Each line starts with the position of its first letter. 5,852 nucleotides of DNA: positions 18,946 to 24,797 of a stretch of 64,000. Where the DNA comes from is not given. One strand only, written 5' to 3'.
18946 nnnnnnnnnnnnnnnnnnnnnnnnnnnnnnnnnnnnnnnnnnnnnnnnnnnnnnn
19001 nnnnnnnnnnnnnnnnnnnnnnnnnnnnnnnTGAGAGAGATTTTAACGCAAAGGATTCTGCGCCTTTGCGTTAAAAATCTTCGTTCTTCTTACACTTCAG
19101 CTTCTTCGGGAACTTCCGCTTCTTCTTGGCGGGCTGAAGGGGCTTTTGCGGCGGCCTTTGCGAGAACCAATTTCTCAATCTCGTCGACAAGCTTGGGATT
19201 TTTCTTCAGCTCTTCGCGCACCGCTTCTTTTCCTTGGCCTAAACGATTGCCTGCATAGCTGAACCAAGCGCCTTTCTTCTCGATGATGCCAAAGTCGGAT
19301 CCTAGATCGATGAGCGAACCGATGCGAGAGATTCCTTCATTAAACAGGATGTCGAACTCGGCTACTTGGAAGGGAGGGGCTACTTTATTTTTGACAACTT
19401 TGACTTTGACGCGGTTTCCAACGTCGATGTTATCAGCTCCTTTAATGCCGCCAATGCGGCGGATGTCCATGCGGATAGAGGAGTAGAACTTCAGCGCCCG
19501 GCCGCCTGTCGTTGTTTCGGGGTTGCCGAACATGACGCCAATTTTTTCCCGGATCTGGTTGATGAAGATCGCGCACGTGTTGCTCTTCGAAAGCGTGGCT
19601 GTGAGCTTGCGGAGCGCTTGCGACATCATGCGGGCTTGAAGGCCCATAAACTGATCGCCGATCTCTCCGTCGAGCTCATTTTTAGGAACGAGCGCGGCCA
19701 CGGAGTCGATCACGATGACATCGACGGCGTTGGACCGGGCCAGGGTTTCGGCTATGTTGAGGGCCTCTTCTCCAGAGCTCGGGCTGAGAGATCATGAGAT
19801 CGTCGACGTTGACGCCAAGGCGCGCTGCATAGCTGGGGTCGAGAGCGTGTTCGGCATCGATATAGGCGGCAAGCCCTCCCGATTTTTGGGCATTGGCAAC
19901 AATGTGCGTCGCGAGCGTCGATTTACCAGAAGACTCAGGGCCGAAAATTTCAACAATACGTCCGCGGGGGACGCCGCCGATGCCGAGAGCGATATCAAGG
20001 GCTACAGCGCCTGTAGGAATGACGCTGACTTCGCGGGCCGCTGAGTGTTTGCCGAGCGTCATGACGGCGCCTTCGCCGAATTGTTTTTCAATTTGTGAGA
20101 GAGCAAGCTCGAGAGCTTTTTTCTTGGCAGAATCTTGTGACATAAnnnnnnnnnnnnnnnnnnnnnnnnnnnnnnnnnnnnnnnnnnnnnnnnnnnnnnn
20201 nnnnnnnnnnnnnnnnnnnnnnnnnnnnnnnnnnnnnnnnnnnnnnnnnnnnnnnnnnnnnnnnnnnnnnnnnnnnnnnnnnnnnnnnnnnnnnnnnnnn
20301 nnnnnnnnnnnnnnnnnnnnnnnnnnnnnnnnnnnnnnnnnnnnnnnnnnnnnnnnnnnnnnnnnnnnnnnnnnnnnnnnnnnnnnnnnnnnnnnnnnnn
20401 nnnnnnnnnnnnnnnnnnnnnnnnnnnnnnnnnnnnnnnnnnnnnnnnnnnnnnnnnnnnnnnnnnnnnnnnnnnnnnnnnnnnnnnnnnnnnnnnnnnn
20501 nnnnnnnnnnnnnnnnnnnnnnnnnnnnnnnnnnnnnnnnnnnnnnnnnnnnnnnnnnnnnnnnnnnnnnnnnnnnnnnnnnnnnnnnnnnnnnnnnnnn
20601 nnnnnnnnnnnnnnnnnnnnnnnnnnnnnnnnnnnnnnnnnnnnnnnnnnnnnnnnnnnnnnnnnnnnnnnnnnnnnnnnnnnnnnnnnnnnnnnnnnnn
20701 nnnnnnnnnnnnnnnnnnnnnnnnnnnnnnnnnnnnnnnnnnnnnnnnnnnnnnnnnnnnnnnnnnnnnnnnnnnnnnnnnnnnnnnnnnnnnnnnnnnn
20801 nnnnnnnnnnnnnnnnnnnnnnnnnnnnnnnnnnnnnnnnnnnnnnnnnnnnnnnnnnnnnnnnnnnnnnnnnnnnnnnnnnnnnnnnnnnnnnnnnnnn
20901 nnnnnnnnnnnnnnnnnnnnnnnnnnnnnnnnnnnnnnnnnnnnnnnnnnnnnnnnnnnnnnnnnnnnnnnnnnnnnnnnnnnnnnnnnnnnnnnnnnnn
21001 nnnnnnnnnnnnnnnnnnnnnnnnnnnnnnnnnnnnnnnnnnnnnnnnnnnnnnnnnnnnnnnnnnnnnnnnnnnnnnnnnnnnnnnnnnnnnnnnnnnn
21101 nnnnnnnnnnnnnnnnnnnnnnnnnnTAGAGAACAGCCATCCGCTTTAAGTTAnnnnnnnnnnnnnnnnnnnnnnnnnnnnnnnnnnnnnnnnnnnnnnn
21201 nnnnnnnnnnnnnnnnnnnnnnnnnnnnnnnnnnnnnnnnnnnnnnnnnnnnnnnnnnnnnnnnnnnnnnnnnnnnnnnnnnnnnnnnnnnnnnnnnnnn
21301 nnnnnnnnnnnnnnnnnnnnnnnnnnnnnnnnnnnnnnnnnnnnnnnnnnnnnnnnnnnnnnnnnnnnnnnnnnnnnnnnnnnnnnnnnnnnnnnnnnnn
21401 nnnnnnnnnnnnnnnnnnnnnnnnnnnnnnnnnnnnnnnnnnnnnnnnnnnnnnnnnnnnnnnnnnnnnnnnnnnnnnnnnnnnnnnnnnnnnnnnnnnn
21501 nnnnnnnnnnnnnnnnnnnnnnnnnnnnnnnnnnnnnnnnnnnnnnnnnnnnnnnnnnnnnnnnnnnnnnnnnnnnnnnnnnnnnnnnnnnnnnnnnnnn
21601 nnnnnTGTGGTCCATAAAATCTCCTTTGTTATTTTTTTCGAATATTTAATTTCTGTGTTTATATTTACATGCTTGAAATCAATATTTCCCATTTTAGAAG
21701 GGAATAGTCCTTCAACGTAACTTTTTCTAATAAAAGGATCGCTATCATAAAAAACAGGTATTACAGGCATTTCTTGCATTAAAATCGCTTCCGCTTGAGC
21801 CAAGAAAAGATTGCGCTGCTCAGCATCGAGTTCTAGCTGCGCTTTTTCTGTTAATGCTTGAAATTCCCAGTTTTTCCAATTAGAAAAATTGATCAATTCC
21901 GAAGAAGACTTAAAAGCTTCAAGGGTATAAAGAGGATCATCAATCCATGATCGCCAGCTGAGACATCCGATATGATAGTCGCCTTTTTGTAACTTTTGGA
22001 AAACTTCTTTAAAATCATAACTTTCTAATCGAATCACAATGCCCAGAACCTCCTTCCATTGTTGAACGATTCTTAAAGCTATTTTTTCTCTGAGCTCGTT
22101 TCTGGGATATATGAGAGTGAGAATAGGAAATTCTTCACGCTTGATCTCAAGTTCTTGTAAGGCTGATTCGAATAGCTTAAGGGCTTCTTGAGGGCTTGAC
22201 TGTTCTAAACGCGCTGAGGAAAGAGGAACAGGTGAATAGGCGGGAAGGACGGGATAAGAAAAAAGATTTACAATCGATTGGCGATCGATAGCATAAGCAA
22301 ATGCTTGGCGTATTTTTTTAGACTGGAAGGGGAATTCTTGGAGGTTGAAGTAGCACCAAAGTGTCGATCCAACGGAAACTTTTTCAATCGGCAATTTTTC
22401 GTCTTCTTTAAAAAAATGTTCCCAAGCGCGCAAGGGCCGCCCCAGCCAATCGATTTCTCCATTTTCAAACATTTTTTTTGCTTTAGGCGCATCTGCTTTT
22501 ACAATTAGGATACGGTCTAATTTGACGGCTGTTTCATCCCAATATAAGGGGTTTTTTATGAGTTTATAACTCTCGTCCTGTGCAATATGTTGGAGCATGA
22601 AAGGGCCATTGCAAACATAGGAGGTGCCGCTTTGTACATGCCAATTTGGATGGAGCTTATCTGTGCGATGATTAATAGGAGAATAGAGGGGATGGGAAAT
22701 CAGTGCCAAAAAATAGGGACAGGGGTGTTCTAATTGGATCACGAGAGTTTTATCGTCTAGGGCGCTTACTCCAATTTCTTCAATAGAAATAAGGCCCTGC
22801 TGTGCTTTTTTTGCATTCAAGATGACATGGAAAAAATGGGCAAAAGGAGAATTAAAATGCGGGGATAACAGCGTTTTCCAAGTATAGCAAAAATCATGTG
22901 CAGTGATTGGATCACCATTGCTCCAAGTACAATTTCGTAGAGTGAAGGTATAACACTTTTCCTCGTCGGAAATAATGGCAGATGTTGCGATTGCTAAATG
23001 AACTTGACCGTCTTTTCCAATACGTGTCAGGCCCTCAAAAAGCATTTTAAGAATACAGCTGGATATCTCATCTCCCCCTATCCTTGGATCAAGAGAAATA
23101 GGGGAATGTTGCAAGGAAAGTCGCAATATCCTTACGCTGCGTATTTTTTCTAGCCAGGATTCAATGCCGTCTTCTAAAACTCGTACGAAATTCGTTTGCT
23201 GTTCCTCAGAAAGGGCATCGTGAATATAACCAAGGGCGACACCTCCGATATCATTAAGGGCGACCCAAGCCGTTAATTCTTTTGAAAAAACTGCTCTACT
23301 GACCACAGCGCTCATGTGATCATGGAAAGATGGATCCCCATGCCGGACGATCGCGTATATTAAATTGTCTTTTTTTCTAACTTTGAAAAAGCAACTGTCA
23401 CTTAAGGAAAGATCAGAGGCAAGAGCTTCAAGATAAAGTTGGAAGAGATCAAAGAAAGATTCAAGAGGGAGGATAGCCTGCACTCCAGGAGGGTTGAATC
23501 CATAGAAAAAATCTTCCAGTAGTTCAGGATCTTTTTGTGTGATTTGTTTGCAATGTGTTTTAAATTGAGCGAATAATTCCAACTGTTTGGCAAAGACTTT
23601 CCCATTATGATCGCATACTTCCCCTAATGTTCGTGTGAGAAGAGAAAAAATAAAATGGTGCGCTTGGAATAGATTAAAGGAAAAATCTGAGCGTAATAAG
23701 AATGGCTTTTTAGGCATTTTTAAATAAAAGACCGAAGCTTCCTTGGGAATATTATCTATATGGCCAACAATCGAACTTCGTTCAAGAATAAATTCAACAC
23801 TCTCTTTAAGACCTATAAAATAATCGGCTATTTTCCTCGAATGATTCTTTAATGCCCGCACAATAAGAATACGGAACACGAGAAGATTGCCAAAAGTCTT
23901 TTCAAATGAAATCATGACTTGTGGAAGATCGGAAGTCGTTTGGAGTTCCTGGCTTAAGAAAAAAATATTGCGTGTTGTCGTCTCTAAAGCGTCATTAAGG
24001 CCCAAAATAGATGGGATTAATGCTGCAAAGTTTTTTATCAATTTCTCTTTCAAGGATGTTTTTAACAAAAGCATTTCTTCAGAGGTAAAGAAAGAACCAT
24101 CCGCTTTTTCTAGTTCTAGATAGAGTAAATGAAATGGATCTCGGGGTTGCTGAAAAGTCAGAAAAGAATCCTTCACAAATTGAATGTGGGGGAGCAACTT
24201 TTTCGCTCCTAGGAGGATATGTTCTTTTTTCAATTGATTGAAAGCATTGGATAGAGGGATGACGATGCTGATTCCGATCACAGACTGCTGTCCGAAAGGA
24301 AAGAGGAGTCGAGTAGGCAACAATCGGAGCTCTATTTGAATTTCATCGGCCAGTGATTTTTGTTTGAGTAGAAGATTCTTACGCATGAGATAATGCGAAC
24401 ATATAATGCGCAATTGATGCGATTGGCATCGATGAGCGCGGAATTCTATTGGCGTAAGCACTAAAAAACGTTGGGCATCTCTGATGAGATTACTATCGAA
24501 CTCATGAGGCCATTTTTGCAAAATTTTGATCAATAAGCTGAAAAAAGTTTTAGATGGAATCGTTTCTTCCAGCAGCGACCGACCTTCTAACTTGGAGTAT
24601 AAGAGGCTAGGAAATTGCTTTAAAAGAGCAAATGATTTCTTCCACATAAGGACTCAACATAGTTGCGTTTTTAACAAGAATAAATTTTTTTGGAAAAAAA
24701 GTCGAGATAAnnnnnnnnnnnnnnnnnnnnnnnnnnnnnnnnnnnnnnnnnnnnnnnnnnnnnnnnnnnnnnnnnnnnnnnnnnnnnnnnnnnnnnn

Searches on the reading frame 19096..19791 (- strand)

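Call 55: search_protein_families(library=pfam, proteins=[window:19096-19791:-], max_evalue=0.001)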
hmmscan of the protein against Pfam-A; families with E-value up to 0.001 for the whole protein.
window:19096-19791:- (232 aa): 2 families
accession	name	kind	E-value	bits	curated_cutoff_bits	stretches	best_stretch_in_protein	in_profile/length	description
PF00154.27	RecA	-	1e-74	251.8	27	1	4-155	112-262/262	recA bacterial DNA recombination protein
PF21096.2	RecA_C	-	1.7e-22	79.7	27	1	158-212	1-55/57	RecA C-terminal domain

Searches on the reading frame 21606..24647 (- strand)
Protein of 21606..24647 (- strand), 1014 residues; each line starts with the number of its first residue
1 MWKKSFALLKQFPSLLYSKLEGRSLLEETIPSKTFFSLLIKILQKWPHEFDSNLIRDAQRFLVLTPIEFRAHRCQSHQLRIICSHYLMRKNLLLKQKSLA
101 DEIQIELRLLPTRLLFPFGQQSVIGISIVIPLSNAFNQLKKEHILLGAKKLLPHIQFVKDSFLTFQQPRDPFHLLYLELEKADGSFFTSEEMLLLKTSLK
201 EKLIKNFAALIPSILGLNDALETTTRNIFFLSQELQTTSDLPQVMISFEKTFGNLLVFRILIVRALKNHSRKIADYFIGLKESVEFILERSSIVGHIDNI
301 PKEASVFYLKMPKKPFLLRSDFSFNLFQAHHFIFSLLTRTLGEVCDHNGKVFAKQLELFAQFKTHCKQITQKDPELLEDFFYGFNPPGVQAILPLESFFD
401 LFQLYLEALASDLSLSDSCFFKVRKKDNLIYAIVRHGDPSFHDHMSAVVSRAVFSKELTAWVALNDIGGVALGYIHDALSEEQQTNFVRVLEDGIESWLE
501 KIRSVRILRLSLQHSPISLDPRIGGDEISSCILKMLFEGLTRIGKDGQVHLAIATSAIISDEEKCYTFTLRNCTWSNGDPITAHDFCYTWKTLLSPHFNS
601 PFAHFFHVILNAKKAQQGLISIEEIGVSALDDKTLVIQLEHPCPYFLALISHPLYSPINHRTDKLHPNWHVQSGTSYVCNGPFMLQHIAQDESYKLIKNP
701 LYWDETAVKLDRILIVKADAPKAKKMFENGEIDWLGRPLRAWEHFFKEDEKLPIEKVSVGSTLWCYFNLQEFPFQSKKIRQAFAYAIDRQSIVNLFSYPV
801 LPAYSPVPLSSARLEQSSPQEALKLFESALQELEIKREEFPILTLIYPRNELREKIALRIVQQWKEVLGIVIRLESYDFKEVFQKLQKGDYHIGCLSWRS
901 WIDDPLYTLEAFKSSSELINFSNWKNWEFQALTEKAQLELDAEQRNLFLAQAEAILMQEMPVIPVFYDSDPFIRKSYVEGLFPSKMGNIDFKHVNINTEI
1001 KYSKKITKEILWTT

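Call 55: search_protein_families(library=pfam, proteins=[window:21606-24647:-], max_evalue=0.001)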
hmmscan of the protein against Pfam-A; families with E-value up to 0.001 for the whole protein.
window:21606-24647:- (1014 aa): 1 family
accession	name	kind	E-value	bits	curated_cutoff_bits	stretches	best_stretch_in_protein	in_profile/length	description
PF00496.27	SBP_bac_5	-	2e-66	225.1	32.4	1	549-916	2-364/368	Bacterial extracellular solute-binding proteins, family 5 Middle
